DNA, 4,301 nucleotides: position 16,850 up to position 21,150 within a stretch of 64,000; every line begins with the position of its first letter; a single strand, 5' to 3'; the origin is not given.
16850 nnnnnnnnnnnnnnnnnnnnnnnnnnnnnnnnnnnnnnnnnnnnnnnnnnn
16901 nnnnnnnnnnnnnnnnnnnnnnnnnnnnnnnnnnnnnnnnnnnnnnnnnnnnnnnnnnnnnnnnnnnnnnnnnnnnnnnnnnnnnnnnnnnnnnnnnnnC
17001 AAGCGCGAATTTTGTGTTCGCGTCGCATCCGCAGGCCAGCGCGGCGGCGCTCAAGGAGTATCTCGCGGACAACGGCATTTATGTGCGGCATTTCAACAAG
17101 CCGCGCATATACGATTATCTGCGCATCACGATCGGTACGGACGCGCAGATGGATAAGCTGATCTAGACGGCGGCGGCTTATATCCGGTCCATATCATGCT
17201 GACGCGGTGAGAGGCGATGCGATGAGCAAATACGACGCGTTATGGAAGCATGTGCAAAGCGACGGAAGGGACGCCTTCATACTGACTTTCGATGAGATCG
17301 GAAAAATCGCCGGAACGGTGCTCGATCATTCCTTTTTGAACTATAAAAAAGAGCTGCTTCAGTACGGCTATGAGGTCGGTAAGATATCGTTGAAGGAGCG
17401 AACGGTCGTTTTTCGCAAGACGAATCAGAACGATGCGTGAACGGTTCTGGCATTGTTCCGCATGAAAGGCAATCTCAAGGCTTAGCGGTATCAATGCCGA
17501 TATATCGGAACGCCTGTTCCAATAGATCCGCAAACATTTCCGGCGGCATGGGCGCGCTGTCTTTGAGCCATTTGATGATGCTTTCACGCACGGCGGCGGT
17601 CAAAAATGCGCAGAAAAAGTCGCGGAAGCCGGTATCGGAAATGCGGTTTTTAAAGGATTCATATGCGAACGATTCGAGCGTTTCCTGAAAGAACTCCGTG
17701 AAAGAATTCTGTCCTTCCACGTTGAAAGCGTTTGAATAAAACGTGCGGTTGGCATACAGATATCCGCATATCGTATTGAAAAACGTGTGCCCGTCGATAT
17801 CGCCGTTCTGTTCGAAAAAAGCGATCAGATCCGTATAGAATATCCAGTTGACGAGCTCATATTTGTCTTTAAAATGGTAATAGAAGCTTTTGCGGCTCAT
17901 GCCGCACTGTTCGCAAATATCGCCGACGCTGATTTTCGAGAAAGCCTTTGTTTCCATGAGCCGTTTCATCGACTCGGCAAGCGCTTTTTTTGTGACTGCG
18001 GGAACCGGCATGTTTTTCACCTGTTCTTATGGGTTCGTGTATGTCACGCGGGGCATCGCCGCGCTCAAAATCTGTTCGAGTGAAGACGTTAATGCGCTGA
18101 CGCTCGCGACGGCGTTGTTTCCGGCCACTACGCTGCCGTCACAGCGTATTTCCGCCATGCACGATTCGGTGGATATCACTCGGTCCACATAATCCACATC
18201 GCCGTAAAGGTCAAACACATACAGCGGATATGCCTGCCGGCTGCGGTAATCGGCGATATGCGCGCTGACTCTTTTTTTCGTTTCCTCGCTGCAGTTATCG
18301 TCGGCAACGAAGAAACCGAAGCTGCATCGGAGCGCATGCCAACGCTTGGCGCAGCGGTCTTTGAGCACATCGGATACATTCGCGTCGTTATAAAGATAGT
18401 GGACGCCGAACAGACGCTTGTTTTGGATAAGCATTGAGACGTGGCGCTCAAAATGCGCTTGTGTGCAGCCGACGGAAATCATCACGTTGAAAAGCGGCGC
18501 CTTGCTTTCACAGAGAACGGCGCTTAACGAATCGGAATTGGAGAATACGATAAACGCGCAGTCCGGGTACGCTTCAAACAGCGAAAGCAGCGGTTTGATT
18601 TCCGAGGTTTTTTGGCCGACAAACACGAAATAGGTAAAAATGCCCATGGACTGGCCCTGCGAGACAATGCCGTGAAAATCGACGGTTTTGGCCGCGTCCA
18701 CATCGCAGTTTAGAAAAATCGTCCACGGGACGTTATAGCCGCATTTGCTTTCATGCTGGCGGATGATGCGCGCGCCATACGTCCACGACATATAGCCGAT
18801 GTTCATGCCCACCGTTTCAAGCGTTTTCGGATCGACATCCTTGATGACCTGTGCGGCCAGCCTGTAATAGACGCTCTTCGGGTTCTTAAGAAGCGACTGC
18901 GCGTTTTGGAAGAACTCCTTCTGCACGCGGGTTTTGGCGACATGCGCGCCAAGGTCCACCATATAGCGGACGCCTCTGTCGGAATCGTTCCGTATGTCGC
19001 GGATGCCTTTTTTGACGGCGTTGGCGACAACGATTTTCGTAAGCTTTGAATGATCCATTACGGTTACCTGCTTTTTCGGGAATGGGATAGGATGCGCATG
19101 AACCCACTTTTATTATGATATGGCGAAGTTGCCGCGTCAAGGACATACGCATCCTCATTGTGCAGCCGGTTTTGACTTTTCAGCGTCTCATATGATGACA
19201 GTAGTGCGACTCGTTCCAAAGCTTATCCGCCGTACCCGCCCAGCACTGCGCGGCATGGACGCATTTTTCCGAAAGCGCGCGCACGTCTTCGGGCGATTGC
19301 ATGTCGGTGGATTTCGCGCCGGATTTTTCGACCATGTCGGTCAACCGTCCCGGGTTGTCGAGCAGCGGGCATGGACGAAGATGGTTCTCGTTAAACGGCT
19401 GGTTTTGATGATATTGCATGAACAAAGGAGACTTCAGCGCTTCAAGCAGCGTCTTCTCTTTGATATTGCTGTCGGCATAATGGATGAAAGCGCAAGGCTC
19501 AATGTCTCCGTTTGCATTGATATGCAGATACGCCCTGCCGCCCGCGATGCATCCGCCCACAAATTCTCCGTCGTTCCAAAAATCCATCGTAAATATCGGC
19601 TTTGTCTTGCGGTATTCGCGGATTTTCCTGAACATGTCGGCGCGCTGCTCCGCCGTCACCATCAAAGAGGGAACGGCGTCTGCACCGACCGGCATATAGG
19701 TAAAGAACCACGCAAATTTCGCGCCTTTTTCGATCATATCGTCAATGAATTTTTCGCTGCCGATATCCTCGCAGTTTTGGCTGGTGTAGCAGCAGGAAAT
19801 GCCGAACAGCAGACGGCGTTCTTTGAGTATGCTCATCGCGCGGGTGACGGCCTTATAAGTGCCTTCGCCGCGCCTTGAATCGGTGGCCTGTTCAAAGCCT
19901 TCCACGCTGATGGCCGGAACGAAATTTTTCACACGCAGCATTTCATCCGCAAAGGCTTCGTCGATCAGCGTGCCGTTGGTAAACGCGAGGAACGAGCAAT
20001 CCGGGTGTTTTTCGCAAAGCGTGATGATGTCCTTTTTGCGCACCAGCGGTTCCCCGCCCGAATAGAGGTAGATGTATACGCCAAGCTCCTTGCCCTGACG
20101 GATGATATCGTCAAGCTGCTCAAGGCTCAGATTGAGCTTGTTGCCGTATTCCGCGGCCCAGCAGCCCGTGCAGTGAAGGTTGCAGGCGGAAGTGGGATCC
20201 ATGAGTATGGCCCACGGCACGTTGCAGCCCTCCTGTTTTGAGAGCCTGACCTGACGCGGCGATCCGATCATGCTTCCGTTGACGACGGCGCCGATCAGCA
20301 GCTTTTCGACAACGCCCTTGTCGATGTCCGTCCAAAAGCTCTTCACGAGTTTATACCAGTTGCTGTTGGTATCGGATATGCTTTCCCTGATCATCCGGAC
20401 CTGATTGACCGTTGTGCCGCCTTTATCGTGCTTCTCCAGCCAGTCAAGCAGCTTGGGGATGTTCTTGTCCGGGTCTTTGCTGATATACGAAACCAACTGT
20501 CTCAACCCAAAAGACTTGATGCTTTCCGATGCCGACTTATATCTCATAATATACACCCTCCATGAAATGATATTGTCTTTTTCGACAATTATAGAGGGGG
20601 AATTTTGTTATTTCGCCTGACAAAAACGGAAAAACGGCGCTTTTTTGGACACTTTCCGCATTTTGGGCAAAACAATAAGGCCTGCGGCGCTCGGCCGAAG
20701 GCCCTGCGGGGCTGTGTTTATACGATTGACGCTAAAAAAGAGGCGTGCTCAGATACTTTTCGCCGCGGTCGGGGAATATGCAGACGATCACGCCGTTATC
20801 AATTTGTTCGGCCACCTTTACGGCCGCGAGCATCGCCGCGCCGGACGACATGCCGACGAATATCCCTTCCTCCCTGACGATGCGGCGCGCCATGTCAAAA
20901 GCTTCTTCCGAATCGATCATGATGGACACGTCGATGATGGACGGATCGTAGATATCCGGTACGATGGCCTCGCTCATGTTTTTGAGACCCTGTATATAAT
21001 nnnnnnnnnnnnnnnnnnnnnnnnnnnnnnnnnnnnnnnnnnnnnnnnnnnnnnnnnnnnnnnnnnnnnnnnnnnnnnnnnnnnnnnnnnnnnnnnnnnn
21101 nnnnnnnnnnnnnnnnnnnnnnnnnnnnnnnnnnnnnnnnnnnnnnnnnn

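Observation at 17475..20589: Radical-SAM enzyme paired with a cluster-less pseudo-radical-SAM paralogue and a TetR regulator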

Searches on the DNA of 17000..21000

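Call 81: search_rna_families(source=window, start=17000, end=21000, threshold=evalue, max_evalue=1)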
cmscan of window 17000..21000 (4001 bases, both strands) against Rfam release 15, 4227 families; matches with E-value up to 1: 0.
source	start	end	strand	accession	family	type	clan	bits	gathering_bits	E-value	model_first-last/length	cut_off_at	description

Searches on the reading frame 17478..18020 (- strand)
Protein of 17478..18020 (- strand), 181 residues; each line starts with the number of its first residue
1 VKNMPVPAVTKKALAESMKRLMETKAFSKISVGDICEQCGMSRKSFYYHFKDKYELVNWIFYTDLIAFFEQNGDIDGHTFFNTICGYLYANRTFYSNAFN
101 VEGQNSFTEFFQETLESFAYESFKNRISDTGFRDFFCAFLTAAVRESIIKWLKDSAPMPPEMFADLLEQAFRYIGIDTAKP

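Call 3: search_protein_families(library=pfam, proteins=[window:17478-18020:-], max_evalue=0.1)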
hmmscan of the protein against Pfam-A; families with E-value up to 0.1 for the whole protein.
window:17478-18020:- (181 aa): 5 families
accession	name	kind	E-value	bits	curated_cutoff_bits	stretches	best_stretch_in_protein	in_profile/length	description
PF14278.11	TetR_C_8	-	2.3e-16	60.2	26.1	1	79-170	5-100/103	Transcriptional regulator C-terminal region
PF00440.29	TetR_N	-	1.2e-09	38.3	24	1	20-58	7-45/47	Bacterial regulatory proteins, tetR family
PF00165.29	HTH_AraC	-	0.00022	21.7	26.6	1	28-53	7-32/42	Bacterial regulatory helix-turn-helix proteins, AraC family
PF13022.12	HTH_Tnp_1_2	-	0.012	16.1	27.9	1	21-58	18-54/122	Helix-turn-helix of insertion element transposase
PF19776.5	DUF6262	-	0.061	14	29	0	17-49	23-53/110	Family of unknown function (DUF6262)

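Call 4: search_protein_families(library=ncbifam, proteins=[window:17478-18020:-], max_evalue=0.1)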
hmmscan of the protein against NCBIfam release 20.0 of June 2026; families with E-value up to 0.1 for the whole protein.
window:17478-18020:- (181 aa): 16 families
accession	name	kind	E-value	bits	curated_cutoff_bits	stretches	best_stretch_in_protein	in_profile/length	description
TIGR02366.1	DHAK_reg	equivalog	9.1e-40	136.5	129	1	9-170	3-171/176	dihydroxyacetone kinase transcriptional activator DhaS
NF007949.0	PRK10668.1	equivalog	1.3e-05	24.8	271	1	10-61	12-63/216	multidrug efflux transporter transcriptional repressor AcrR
NF041196.1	ScbR_bind_reg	equivalog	2.6e-05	24.5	150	1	10-60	7-57/191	ScbR family autoregulator-binding transcription factor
NF008402.0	PRK11202.1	equivalog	3.4e-05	23.6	151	1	10-56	12-59/211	HTH-type transcriptional repressor FabR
NF051852.1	efflux_TF_MtrR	exception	0.00014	21.7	280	1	10-63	11-64/205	multidrug efflux system transcriptional repressor MtrR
NF058643.1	TranRegCurRPseudo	equivalog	0.00029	20.6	300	1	10-55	8-53/193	TetR family transcriptional repressor CurR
TIGR03968.1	mycofact_TetR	equivalog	0.00037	20.1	224.9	1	7-59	7-59/190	mycofactocin system transcriptional regulator MftR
NF053516.1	TranRepPrsAVib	equivalog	0.00047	20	300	1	8-68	5-65/208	TetR family transcriptional repressor PsrA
NF000040.3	Tn10_TetC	equivalog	0.00093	19.4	425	1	10-66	14-70/197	tetracyline resistance-associated transcriptional repressor TetC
NF007430.0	PRK09975.1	equivalog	0.0019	17.4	274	1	10-61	12-63/220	acrEF/envCD operon transcriptional regulator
NF050111.1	TransRegSACE7040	equivalog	0.0058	16.6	250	1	13-57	5-49/186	SACE_7040 family transcriptional regulator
NF051457.1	acryl_TF_AcuR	equivalog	0.012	15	247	1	10-56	18-64/204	acrylate utilization transcriptional regulator AcuR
NF037937.1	septum_RefZ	equivalog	0.019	14.9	180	1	11-67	1-60/195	forespore capture DNA-binding protein RefZ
TIGR02937.1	sigma70-ECF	superfamily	0.031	13.9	42.9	0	102-157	24-73/165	sigma-70 family RNA polymerase sigma factor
NF003361.0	PRK04435.1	equivalog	0.038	13.8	131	1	9-53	11-58/148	ACT domain-containing protein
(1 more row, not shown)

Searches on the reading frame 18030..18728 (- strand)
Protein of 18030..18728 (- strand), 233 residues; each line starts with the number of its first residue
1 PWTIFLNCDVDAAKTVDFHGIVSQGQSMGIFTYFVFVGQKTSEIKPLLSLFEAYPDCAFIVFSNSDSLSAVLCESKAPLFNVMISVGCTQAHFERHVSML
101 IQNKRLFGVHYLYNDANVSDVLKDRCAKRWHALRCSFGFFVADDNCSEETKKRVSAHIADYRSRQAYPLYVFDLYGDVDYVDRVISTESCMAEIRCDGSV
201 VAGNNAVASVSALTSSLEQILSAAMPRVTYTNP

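Call 101: search_protein_families(library=pfam, proteins=[window:18030-18728:-], max_evalue=10)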
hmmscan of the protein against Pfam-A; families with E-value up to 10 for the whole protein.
window:18030-18728:- (233 aa): 1 family
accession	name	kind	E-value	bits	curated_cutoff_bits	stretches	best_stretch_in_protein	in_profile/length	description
PF13490.11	zf-HC2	-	0.12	12.9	22.2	1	142-159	12-29/35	Putative zinc-finger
